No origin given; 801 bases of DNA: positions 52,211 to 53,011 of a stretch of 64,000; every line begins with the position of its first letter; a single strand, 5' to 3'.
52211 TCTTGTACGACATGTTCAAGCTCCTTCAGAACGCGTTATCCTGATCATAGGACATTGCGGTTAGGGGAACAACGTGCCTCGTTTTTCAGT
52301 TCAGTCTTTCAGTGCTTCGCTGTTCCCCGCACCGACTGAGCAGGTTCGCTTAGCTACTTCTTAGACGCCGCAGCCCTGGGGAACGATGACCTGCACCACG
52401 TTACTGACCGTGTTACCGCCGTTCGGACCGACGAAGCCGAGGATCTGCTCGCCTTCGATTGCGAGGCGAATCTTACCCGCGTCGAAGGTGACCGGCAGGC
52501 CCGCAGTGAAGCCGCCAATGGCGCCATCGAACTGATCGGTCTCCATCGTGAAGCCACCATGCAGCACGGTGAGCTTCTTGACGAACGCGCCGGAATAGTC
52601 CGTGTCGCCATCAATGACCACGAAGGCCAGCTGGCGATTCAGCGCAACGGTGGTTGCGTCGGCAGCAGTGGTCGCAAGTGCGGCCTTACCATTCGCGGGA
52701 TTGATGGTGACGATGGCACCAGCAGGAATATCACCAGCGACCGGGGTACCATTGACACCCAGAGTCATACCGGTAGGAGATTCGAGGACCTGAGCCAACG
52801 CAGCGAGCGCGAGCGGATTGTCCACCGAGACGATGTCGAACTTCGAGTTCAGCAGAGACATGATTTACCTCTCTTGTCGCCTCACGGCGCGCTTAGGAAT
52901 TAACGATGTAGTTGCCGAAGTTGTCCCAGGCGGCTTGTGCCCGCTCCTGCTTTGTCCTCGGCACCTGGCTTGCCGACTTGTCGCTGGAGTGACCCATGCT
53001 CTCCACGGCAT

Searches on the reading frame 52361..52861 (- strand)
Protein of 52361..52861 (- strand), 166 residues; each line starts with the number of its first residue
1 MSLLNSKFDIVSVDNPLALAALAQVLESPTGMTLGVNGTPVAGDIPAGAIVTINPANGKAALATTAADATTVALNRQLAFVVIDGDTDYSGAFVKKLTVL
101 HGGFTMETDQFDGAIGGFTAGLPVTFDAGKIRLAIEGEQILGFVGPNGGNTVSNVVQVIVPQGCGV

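Call 64: search_protein_families(library=pfam, max_evalue=0.05, proteins=[window:52361-52861:-])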
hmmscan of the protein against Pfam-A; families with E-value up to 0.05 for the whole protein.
window:52361-52861:- (166 aa): 1 family
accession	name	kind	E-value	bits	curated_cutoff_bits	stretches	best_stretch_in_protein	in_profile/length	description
PF11962.13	Peptidase_G2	-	0.003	17.5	25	1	110-149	57-94/228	Peptidase_G2, IMC autoproteolytic cleavage domain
